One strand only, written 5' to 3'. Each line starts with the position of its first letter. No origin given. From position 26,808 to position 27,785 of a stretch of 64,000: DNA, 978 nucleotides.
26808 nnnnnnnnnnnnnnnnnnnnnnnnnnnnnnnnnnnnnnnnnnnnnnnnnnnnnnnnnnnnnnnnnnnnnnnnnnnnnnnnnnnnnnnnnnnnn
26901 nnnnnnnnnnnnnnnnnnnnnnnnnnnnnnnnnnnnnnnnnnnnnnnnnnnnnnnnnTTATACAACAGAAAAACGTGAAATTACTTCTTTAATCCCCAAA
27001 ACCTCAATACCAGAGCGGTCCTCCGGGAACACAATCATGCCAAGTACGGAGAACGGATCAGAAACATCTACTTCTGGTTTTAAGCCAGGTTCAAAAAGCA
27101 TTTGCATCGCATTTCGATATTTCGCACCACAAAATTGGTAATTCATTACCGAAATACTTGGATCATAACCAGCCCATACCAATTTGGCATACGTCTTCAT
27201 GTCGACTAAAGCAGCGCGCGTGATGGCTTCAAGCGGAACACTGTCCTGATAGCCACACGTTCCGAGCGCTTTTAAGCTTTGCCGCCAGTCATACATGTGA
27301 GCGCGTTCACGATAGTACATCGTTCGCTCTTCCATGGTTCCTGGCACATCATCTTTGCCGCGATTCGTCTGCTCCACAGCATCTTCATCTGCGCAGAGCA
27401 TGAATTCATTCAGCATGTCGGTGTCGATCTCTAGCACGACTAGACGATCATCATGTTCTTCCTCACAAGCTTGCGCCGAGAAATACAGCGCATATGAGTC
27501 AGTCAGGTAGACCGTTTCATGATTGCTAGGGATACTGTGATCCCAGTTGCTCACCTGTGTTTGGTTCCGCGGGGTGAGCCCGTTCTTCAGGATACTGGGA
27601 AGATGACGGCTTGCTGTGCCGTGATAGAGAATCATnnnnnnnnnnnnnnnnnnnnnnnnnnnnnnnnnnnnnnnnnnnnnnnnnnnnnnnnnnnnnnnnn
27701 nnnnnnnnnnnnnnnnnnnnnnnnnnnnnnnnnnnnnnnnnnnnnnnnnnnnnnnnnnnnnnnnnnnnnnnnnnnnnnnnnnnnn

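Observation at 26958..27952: KptA/Tpt1-like NAD-binding domain protein coupled (ATGA) to a four-Cys zinc-ribbon protein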

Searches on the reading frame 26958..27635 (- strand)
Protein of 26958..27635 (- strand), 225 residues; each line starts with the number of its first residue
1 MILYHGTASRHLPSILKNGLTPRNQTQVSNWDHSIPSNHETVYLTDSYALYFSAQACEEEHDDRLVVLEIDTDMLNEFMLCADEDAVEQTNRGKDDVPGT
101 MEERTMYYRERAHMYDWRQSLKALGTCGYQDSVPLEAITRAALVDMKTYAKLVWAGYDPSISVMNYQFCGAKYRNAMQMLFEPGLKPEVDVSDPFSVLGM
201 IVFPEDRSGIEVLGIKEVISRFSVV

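Call 3: search_protein_families(library=pfam, proteins=[window:26958-27635:-], max_evalue=1)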
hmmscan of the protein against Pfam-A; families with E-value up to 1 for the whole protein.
window:26958-27635:- (225 aa): 3 families
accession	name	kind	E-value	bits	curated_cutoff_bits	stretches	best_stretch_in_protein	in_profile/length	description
PF01885.22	PTS_2-RNA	-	0.012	16.1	26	1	2-29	102-129/177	RNA 2'-phosphotransferase, Tpt1 / KptA family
PF00644.27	PARP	-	0.013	15.5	26.7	1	1-99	50-142/199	Poly(ADP-ribose) polymerase catalytic domain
PF14487.12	DarT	-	0.034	14.3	22.5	1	4-31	1-29/201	ssDNA thymidine ADP-ribosyltransferase, DarT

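Call 4: search_protein_families(library=phrogs, proteins=[window:26958-27635:-], max_evalue=1)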
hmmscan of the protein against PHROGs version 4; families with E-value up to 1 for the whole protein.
window:26958-27635:- (225 aa): 4 families
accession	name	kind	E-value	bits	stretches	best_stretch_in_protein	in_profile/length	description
phrog_13493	-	unknown function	2.5e-08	35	1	3-147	14-142/208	-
phrog_11974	-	unknown function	0.028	14.6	1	3-85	150-227/369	-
phrog_25556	-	unknown function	0.041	14.9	1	25-76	131-187/188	-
phrog_5470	-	DNA, RNA and nucleotide metabolism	0.05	14.1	1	2-28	98-124/183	RNA 2'-phosphotransferase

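Call 5: search_solved_structures(query=window:26958-27635:-, max_evalue=10, show_alignments=3)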
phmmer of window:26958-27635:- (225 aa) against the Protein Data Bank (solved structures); distinct sequences matched with E-value up to 10: 4.
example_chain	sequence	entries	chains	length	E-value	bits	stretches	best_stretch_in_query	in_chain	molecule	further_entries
9ld4_A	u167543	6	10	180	0.012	18.4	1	2-27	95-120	Probable RNA 2'-phosphotransferase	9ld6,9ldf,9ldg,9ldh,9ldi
9ld3_A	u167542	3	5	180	0.012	18.4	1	2-27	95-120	Probable RNA 2'-phosphotransferase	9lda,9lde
9ldc_A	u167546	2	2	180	0.012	18.4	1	2-27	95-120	Probable RNA 2'-phosphotransferase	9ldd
8tfi_A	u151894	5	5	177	1.3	11.7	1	2-28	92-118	Probable RNA 2'-phosphotransferase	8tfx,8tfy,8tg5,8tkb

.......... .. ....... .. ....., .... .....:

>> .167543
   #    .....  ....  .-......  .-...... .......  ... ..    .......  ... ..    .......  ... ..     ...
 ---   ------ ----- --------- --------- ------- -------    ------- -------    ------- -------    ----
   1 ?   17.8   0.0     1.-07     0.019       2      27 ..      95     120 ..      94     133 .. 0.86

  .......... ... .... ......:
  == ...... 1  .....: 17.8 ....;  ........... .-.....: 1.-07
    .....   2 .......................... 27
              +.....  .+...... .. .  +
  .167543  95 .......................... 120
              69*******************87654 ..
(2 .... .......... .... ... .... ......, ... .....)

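Call 7: search_dna_similar(query=window:26958-27635:-, collection=phages, mode=protein, max_rows=40, max_evalue=0.01)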
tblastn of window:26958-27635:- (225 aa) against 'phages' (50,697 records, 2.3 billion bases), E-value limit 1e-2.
Records with a match: 3; places in all: 3; records where one place covers at least 80% of the query: 0.
Best place of each record, by identity: <60% 3.
By first word of the organism name: Bacillus 2; uncultured 1.
By host as written in the record: - 1; Bacillus subtilis 1; Bacillus subtilis BEST7003 1.
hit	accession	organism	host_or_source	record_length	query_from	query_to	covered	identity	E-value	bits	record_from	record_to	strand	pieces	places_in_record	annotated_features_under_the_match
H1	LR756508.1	uncultured phage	metagenomic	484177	3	138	60%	27.9%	1e-3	45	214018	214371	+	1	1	record has no annotation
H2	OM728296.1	Bacillus phage vB_BsuM-Goe26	Bacillus subtilis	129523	2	68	30%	36.6%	8e-3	43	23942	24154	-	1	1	hypothetical protein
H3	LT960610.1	Bacillus phage SBSphiC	Bacillus subtilis BEST7003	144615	2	68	30%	36.6%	8e-3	43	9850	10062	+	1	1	record has no annotation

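Call 8: find_homologous_proteins(query=window:26958-27635:-, max_evalue=0.001)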
Query window:26958-27635:- (225 aa): 23 proteins with E <= 0.001 among 181 candidates.
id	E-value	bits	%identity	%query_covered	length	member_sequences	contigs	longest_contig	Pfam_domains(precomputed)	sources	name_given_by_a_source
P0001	1.0e-149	514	100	100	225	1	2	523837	-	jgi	jgi:hypothetical protein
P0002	2.0e-87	310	64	99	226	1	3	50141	-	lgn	-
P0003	3.3e-83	297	60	99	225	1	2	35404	-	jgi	jgi:hypothetical protein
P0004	3.8e-82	293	59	100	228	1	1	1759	-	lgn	-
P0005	2.3e-80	287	58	100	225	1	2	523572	-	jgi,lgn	jgi:hypothetical protein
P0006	5.4e-76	273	56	99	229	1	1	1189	-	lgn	-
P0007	1.2e-74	269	56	99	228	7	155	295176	-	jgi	jgi:hypothetical protein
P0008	2.7e-73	264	55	99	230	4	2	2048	-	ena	-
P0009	2.3e-70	255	54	100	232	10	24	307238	-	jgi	jgi:hypothetical protein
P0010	1.8e-54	203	47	94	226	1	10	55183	-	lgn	-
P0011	9.7e-52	194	46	96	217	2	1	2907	-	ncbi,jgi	jgi:hypothetical protein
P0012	3.8e-44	169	48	81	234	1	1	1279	-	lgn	-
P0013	2.5e-43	166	45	84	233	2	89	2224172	-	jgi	jgi:hypothetical protein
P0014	3.7e-43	166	40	96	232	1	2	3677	-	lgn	-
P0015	3.3e-41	159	47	80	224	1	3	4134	-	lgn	-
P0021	7.2e-25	106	40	88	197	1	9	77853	-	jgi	jgi:hypothetical protein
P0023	3.1e-23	100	38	81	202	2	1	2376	-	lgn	-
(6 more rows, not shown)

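Call 12: search_solved_structures(query=A1, max_evalue=10, show_alignments=4)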
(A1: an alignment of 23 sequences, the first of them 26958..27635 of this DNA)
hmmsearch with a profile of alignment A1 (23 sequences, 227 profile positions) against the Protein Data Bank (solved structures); distinct sequences matched with E-value up to 10: 13.
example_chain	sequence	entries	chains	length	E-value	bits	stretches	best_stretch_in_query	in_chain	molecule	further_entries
9ld4_A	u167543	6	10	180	0.00025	23.8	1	3-28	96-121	Probable RNA 2'-phosphotransferase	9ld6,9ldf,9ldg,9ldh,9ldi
9ld3_A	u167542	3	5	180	0.00025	23.8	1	3-28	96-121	Probable RNA 2'-phosphotransferase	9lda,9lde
9ldc_A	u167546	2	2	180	0.00025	23.8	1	3-28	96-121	Probable RNA 2'-phosphotransferase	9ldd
8baq_A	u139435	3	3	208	0.00049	22.9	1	3-78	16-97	DarT ssDNA thymidine ADP-ribosyltransferase family protein | E. coli C7 DarT1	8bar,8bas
8tfi_A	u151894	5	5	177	0.00083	22.1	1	2-27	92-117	Probable RNA 2'-phosphotransferase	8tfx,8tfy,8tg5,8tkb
8tfz_A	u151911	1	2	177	0.001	21.9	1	2-27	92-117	Probable RNA 2'-phosphotransferase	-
6e3a_A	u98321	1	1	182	0.005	19.6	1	2-27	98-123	Probable RNA 2'-phosphotransferase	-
6ede_A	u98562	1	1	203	0.0052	19.5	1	2-27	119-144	Probable RNA 2'-phosphotransferase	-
7kw8_A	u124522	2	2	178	0.12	15.1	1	2-27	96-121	tRNA 2'-phosphotransferase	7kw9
1wfx_A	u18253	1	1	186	0.14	14.9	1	2-24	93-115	Probable RNA 2'-phosphotransferase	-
8tg3_A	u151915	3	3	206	0.14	14.8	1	2-24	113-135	Probable RNA 2'-phosphotransferase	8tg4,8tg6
3a03_A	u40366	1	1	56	0.48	13.1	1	64-112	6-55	T-cell leukemia homeobox protein 2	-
7yw3_A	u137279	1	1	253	2.7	10.6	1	3-27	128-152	tRNA 2'-phosphotransferase 1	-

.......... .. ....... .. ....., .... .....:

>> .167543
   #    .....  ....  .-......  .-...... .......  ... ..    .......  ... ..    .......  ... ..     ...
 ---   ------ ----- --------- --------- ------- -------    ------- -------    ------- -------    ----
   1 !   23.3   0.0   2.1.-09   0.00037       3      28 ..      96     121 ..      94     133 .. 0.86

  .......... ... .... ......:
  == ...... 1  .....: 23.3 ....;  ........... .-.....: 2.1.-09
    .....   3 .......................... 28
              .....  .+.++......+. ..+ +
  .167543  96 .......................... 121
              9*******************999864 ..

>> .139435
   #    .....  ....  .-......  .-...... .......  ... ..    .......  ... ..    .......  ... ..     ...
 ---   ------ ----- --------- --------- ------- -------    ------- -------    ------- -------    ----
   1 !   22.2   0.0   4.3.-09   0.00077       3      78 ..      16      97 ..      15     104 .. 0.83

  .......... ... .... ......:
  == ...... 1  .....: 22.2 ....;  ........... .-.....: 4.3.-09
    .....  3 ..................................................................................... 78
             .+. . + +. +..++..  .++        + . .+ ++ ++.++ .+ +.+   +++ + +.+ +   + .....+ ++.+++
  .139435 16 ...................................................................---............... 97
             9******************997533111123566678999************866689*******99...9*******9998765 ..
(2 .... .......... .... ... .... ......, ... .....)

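Call 13: find_encoding_contigs(protein=P0013, flank=6000, max_places=4)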
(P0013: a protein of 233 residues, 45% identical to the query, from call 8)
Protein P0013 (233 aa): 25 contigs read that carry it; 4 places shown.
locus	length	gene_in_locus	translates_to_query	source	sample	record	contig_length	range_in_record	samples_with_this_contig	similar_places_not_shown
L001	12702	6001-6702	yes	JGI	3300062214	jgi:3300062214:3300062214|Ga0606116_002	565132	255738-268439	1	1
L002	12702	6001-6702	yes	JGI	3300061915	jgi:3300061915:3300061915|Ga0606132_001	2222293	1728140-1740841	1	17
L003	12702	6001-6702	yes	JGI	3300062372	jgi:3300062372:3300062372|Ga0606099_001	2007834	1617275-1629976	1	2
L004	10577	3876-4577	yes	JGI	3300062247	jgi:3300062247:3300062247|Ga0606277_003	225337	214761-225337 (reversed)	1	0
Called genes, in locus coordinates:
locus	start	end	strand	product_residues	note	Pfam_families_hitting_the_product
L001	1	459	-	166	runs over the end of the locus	-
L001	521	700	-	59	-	-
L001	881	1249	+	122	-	-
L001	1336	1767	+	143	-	-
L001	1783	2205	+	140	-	-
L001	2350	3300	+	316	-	PF01936:NYN, PF18475:PIN7, PF12872:OST-HTH (faint)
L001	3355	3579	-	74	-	PF04024:PspC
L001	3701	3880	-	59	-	-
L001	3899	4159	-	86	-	PF04024:PspC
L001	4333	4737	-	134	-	-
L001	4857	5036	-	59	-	-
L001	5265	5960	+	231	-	-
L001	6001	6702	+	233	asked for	-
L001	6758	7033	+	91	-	-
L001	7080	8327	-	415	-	-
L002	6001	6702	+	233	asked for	-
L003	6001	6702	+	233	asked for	-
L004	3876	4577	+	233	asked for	-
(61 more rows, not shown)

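Call 14: find_encoding_contigs(protein=P0007, flank=6000, max_places=3)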
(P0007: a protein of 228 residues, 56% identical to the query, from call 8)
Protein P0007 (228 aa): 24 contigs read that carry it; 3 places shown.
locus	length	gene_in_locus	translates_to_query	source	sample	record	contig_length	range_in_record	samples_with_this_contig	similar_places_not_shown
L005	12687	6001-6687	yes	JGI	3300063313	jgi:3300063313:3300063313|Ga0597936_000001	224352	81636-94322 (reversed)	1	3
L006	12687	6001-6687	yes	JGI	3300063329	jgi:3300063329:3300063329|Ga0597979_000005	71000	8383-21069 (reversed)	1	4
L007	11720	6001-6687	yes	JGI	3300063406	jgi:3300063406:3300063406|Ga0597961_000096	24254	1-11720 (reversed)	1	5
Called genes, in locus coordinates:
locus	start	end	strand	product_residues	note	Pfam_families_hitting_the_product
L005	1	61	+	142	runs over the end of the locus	-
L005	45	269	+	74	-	-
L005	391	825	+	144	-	-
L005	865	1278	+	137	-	-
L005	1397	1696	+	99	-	-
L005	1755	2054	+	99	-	-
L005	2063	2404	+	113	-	-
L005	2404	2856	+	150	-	PF01668:SmpB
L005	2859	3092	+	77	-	-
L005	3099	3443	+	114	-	-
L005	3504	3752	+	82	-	-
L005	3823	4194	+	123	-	-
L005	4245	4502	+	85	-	-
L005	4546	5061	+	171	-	PF13328:HD_4 (weak)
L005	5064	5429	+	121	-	-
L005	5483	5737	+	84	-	-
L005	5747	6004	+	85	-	-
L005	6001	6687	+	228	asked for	-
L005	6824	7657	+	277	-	-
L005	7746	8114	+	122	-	-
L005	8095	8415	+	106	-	-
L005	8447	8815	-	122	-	-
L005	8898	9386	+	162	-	-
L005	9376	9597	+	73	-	-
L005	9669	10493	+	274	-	-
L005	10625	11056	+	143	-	-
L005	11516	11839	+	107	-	-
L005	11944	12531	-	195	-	-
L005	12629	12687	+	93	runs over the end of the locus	-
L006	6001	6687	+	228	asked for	-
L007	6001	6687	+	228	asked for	-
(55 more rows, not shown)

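Call 19: find_encoding_contigs(protein=P0005, flank=5000, max_places=2)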
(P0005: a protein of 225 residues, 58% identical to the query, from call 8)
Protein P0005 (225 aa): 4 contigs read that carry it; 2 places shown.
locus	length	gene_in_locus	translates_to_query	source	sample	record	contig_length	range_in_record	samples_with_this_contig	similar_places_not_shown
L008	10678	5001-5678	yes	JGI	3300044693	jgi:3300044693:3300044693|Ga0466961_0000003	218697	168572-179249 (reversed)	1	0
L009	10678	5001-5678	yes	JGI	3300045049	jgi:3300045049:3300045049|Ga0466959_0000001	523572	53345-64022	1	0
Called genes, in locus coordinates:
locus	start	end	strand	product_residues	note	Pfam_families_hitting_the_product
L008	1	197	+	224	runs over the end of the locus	-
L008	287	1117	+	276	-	PF01145:Band_7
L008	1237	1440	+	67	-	-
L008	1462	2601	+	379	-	-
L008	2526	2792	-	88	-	-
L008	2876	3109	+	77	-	-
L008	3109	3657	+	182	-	PF01885:PTS_2-RNA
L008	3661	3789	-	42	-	-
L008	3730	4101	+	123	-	-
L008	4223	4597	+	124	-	-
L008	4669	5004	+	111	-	-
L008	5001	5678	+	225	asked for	-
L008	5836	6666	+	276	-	-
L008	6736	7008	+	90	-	-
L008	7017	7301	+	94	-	-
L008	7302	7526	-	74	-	-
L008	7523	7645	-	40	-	-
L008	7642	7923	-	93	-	-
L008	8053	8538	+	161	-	-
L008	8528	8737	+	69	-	-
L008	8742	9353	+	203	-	-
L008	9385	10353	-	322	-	-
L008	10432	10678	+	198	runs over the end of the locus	-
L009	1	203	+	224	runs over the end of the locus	-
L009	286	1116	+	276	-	PF01145:Band_7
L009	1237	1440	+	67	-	-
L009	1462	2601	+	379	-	-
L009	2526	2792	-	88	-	-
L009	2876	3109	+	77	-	-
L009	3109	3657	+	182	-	PF01885:PTS_2-RNA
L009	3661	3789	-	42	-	-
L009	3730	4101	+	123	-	-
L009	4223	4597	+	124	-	-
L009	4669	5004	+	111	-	-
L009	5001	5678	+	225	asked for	-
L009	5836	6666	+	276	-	-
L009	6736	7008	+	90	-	-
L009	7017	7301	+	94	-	-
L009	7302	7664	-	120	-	-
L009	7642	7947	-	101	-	-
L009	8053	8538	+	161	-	-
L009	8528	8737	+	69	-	-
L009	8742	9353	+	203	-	-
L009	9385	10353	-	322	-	-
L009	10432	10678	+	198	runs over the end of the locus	-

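Call 20: find_encoding_contigs(protein=P0002, flank=5000, max_places=2)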
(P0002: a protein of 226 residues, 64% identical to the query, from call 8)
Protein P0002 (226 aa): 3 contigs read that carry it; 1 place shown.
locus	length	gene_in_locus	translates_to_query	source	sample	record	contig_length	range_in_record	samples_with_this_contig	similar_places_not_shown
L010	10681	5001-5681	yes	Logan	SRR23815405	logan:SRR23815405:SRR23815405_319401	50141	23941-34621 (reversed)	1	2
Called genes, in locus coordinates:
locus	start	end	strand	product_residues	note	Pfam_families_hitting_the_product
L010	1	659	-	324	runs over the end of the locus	-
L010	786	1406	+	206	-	-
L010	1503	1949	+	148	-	PF01668:SmpB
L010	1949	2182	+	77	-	-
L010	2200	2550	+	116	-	-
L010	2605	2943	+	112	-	-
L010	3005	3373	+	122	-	-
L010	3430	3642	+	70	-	-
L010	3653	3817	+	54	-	-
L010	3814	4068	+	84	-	-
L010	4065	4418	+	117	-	-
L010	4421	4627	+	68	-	-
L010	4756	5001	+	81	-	-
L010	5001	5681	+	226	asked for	-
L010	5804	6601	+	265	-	-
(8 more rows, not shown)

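Call 21: find_encoding_contigs(protein=P0009, flank=5000, max_places=2)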
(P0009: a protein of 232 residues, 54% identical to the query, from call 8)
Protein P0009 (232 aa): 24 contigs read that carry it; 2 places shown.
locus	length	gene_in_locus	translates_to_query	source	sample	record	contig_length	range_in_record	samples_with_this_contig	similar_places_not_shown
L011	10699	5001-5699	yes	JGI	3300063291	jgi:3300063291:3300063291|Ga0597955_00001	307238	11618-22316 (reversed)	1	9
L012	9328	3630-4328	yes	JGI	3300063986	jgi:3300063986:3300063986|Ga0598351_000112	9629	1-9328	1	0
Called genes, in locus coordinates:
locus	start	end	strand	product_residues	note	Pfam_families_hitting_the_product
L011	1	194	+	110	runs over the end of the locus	-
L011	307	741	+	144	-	-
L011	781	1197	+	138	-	-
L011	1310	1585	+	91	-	-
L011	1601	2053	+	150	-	PF01668:SmpB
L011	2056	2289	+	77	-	-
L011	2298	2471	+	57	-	-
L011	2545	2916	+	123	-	-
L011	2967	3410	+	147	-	-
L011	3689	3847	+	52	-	-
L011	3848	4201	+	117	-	-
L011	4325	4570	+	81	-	-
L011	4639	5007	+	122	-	-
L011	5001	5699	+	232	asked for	-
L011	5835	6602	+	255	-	-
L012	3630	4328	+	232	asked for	-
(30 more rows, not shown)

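Call 23: predict_structure(alignment_id=A1)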
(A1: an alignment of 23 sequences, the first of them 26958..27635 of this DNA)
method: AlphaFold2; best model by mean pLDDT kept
length: 225 residues; sequences in the alignment: 23
mean_pLDDT: 88.0   pTM: 0.87
mean pLDDT of the five models: 88.0, 88.0, 87.7, 86.9, 86.1
residues with pLDDT >= 90: 144; 70-90: 61; 50-70: 10; < 50: 10
segments of 3 or more residues with pLDDT < 50: 24-32
pLDDT, mean of each block of 10 residues (from residue 1): 96 94 55 67 96 88 92 98 95 91 90 96 96 98 95 84 89 91 81 70 83 96 78
secondary structure, 60 per line:
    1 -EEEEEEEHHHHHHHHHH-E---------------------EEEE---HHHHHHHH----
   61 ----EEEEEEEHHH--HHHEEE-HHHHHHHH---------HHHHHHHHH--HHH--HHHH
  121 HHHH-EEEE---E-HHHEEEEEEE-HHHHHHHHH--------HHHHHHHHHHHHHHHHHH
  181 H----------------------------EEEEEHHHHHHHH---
elements in order: E2-8 H9-18 E42-45 H49-56 E65-71 E80-82 H84-91 H101-109 H117-124 E126-129 E138-144 H146-154 H163-181 E210-214 H215-222

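Call 25: search_protein_representatives(alignment_id=A1)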
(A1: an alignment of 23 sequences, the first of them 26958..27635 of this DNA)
Query: 23 sequences, 227 profile positions. Proteins with E-value up to 0.001 (for the whole library): 2933; up to 1e-10: 1607; up to 1e-30: 922. The best 150 are listed.
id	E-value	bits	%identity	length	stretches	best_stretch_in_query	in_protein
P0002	3.0e-94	331.1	-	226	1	1-226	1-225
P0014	1.8e-81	289.3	-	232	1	1-217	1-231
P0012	1.2e-78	280.0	-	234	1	1-191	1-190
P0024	8.1e-76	270.8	-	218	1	1-217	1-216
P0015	1.5e-74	266.6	-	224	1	1-222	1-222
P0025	8.3e-74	264.2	-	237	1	1-217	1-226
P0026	1.2e-72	260.5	-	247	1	1-219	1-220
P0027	6.6e-72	258.0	-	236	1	1-194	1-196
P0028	1.2e-71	257.2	-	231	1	1-222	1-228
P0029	3.1e-71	255.8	-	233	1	2-217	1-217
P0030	4.8e-70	251.9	-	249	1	1-190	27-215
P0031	2.0e-69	249.9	-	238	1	1-218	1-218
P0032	3.1e-69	249.3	-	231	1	1-213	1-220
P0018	3.7e-69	249.0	-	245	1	1-222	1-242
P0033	3.9e-69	248.9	-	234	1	1-218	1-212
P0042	1.4e-66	240.6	-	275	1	1-185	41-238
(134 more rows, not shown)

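Call 29: search_protein_families(library=pfam, alignment_id=A2, max_evalue=0.01)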
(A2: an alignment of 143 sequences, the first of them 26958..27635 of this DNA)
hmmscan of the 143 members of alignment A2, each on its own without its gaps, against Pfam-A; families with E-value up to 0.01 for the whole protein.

A. member 1, window:26958-27635:- (225 aa): 0 families

B. families by the number of members that match (of 143 scanned): 4 families
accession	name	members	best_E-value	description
PF01885.22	PTS_2-RNA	8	0.0013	RNA 2'-phosphotransferase, Tpt1 / KptA family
PF00644.27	PARP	7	0.0019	Poly(ADP-ribose) polymerase catalytic domain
PF14487.12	DarT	1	0.0006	ssDNA thymidine ADP-ribosyltransferase, DarT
PF11414.13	Suppressor_APC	1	0.0019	Adenomatous polyposis coli tumour suppressor protein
